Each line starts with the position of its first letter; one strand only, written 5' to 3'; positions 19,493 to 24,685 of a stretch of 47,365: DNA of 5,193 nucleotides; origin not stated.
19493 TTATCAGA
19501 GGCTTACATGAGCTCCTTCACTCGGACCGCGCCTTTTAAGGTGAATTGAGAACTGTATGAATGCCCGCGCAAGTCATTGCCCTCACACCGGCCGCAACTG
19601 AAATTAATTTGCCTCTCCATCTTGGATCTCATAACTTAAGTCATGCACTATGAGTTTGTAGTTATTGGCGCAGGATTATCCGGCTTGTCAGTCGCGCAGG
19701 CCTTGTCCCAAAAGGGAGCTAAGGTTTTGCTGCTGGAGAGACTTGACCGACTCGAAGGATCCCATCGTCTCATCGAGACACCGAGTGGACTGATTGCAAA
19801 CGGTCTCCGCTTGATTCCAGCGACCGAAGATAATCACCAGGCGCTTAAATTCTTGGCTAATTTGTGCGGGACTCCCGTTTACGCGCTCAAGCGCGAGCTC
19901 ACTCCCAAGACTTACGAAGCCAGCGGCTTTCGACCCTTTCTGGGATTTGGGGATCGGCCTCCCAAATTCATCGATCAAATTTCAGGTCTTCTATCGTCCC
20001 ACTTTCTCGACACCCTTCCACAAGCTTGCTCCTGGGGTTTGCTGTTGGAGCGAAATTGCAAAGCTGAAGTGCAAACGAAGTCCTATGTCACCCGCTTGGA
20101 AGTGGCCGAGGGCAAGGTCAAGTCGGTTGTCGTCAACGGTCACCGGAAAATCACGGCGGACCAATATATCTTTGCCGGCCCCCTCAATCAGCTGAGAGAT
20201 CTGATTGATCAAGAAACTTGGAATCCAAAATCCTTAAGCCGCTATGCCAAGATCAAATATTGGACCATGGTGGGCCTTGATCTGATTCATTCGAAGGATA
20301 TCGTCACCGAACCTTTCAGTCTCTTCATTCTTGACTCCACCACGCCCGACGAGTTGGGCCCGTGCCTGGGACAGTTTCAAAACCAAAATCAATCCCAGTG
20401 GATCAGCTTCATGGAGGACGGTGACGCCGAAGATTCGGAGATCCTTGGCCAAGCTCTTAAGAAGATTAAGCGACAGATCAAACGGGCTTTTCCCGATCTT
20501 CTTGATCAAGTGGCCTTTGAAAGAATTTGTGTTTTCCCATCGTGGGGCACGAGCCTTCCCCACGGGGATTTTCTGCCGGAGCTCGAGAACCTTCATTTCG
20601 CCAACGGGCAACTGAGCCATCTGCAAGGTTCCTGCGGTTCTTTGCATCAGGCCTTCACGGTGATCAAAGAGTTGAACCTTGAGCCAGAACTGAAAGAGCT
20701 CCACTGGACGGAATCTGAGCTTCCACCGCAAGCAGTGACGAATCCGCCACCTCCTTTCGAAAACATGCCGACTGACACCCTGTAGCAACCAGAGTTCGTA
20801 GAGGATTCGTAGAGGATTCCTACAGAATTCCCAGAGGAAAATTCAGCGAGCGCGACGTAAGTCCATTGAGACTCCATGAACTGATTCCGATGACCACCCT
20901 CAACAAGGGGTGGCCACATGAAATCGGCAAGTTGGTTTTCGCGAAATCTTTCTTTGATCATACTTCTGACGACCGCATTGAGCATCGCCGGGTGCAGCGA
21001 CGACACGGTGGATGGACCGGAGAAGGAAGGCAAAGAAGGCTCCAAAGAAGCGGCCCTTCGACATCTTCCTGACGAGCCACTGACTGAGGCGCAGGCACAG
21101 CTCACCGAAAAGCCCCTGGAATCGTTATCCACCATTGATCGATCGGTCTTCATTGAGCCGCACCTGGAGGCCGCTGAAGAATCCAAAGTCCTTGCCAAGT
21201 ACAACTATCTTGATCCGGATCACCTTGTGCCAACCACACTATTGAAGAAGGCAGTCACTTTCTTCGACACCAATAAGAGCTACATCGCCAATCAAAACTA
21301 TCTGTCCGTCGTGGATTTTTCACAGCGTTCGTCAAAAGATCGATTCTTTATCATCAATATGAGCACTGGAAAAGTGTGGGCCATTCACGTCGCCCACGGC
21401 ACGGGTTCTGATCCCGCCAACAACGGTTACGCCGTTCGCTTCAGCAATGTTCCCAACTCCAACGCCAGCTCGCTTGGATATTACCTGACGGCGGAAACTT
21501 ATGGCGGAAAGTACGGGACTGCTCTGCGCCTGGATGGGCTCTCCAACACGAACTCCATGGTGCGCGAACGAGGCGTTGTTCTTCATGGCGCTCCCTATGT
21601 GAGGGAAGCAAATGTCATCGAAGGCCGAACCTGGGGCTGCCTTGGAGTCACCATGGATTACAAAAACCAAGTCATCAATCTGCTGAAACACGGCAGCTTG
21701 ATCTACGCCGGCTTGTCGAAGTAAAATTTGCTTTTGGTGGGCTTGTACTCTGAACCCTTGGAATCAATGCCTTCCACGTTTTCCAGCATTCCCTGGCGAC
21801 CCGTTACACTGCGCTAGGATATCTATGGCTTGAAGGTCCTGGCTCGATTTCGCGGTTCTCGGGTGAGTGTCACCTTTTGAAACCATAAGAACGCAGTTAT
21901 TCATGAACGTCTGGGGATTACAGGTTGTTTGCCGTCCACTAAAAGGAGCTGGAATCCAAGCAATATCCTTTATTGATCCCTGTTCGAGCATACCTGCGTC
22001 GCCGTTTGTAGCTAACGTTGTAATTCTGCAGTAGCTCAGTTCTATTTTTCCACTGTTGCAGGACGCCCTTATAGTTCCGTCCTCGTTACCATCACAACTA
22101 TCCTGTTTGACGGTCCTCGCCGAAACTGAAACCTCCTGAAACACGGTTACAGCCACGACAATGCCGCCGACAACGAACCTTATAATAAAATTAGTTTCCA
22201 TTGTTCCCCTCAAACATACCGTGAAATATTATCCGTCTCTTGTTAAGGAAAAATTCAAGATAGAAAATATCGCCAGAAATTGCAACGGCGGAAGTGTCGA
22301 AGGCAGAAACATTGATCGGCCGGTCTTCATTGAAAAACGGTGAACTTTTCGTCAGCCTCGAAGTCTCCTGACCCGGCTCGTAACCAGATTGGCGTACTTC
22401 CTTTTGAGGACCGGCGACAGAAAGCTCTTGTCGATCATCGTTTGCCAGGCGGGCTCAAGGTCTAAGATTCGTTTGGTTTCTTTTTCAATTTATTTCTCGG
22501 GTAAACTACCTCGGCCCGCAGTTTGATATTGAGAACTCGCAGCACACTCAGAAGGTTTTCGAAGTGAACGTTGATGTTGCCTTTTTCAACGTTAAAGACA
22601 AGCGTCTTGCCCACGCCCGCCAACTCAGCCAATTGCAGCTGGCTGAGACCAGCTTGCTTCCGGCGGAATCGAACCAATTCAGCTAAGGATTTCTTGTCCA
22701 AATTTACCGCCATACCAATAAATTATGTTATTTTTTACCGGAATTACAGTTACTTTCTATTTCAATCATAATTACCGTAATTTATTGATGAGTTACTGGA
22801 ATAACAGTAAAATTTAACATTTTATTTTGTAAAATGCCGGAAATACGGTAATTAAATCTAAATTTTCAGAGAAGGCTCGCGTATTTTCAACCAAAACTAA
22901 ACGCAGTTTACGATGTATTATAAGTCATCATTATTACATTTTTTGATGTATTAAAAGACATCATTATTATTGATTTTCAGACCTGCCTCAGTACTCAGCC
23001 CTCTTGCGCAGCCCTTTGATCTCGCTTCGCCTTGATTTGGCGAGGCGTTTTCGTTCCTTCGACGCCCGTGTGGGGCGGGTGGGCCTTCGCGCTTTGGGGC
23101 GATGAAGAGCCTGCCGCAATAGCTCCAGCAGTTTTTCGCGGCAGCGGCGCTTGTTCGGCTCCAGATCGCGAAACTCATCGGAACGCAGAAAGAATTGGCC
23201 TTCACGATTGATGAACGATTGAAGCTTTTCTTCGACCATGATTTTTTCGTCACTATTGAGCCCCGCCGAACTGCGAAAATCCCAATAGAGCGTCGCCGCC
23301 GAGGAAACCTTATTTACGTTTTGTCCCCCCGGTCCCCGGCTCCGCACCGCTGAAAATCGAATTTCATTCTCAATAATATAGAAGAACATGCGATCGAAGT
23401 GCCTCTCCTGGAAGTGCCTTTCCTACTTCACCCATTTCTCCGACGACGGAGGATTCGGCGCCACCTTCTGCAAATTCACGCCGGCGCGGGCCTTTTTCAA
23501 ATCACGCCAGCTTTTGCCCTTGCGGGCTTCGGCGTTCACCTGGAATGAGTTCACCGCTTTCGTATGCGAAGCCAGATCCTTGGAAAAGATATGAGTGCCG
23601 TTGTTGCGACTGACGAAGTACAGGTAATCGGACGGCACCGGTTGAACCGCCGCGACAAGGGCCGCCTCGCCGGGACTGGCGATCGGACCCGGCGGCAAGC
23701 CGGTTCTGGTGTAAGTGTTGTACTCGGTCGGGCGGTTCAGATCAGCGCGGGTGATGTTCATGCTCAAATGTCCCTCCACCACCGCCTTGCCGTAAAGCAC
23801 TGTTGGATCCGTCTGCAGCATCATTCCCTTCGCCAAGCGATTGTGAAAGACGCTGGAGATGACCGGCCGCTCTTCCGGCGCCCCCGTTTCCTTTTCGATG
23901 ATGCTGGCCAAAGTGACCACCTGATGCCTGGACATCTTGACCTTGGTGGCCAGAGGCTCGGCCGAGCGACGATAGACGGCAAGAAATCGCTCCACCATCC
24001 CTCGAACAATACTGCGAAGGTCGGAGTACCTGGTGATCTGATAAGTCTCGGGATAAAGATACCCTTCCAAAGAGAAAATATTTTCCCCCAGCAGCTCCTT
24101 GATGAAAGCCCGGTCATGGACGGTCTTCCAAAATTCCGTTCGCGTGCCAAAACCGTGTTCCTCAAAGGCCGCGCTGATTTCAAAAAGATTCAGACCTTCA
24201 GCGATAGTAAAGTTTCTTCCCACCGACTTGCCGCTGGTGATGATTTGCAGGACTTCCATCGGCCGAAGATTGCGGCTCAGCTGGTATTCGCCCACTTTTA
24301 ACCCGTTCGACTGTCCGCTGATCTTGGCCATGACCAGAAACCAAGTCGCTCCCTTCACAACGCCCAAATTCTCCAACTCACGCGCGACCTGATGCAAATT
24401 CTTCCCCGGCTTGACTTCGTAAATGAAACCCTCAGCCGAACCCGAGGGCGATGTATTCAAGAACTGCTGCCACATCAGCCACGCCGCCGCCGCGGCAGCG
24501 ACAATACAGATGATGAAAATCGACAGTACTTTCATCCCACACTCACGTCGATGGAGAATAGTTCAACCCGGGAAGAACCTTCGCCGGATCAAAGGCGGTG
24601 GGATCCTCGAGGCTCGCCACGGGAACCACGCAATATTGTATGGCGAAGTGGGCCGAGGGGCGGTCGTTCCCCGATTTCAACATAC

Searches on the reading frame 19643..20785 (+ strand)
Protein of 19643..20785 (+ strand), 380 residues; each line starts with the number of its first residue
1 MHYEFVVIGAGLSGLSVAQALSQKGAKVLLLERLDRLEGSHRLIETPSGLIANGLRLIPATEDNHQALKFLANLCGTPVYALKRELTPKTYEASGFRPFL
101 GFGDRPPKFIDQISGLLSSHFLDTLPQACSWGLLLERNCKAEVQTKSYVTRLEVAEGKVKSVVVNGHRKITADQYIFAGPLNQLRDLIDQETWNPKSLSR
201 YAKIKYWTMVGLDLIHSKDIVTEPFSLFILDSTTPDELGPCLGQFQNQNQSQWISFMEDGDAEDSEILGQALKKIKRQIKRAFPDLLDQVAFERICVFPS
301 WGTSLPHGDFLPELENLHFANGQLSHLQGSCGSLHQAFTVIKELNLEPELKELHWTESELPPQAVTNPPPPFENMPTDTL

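Call 64: search_protein_families(library=pfam, proteins=[window:19643-20785:+], max_evalue=0.00001)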
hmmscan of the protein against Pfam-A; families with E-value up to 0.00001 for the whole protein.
window:19643-20785:+ (380 aa): 5 families
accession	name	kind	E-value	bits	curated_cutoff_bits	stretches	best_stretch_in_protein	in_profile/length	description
PF01266.30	DAO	-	1.4e-10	41.7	27.9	1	5-323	2-335/353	FAD dependent oxidoreductase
PF13450.12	NAD_binding_8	-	1.6e-09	38.4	21.9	1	7-73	1-67/68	NAD(P)-binding Rossmann-like domain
PF01593.30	Amino_oxidase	-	2.7e-08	34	19.8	0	12-73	1-59/443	Flavin containing amine oxidoreductase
PF07992.20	Pyr_redox_2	-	1.3e-06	28.6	26.1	0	5-38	145-178/291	Pyridine nucleotide-disulphide oxidoreductase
PF00070.33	Pyr_redox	-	2.5e-06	28.3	22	0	5-38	2-35/82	Pyridine nucleotide-disulphide oxidoreductase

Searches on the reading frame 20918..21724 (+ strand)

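Call 64: search_protein_families(library=pfam, proteins=[window:20918-21724:+], max_evalue=0.00001)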
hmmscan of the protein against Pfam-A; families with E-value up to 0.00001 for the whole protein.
window:20918-21724:+ (268 aa): 1 family
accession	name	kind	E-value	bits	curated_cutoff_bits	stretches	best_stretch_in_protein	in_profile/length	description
PF13645.11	YkuD_2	-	7.7e-44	149.5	27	1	106-264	7-168/169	L,D-transpeptidase catalytic domain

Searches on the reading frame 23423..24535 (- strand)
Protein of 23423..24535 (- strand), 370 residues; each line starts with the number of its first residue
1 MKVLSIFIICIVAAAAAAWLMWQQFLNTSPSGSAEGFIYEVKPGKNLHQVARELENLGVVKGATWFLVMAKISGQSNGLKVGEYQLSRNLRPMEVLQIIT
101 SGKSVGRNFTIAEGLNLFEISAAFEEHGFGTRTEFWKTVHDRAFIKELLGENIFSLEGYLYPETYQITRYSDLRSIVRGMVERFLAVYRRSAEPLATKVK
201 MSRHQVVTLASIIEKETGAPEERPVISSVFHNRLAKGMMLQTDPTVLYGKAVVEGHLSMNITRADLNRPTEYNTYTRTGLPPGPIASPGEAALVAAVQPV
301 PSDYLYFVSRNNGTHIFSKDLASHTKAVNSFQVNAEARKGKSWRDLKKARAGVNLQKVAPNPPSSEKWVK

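Call 64: search_protein_families(library=pfam, proteins=[window:23423-24535:-], max_evalue=0.00001)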
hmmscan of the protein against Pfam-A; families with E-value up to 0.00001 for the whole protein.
window:23423-24535:- (370 aa): 1 family
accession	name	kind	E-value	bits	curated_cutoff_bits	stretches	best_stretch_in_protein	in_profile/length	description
PF02618.21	YceG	-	2.8e-82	276.7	32.4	1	40-329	2-274/275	YceG-like family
